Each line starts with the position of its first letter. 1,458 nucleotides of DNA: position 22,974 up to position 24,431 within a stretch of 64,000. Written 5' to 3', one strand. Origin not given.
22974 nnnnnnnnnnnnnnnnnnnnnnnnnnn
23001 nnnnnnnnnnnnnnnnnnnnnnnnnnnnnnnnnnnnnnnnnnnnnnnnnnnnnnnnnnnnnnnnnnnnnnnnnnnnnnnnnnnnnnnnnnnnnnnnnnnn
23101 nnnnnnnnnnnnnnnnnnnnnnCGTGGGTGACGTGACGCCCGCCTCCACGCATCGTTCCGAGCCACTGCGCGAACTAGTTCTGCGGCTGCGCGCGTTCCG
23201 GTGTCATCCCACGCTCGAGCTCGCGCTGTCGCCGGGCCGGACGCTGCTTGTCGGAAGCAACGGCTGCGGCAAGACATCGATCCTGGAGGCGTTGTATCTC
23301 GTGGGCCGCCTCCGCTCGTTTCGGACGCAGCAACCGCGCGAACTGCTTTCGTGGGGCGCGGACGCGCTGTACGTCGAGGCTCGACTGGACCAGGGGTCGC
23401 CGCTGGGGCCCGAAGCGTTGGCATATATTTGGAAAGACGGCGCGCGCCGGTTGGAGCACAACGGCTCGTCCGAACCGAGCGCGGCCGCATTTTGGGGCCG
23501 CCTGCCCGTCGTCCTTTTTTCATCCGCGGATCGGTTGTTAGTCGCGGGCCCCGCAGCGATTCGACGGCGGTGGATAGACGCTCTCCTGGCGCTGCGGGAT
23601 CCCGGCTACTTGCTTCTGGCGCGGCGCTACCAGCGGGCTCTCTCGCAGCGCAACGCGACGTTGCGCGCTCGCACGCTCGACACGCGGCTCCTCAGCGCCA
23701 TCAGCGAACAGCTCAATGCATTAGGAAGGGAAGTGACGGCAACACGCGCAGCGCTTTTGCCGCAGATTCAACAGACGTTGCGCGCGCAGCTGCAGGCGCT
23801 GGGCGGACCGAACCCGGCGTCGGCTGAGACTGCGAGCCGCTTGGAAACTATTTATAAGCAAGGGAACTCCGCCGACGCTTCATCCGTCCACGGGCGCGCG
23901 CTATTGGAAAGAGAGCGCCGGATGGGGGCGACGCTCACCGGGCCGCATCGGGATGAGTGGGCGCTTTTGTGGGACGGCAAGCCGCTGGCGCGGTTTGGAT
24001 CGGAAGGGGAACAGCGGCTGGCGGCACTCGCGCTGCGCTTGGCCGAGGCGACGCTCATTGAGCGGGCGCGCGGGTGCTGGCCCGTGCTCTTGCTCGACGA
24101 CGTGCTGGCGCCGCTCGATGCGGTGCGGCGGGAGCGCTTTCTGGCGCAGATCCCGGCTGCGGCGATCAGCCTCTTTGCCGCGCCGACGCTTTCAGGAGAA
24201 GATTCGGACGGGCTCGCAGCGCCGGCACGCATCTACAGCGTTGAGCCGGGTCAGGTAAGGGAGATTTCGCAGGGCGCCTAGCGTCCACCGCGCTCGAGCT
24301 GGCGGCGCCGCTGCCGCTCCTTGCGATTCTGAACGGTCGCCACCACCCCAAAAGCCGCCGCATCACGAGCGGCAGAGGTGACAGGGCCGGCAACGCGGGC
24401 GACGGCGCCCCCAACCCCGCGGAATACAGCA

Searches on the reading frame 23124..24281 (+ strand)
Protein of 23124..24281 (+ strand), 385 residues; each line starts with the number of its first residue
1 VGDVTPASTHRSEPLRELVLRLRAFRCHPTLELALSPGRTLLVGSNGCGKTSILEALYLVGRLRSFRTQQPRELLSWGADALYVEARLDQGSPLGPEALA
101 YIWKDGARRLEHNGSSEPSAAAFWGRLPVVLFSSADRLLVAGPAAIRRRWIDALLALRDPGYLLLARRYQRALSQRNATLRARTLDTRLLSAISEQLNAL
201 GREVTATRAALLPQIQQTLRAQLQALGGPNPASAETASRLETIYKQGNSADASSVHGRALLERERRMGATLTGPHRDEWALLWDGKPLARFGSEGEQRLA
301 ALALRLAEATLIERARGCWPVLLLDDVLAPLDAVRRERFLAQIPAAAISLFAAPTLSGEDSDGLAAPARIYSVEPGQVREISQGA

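Call 53: search_protein_families(library=pfam, proteins=[window:23124-24281:+], max_evalue=0.0001)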
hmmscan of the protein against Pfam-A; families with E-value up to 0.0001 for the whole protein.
window:23124-24281:+ (385 aa): 4 families
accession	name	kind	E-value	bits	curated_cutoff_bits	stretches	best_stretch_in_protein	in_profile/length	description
PF02463.25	SMC_N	-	2.4e-14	53.7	40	1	20-77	5-67/220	RecF/RecN/SMC N terminal domain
PF13175.12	AAA_15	-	2.6e-08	34.3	32.1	1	21-60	7-46/374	AAA ATPase domain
PF13476.12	AAA_23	-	4.1e-08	34.5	27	1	20-57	2-39/201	AAA domain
PF13304.12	AAA_21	-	6.4e-06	26.9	27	0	40-67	2-27/304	AAA domain, putative AbiEii toxin, Type IV TA system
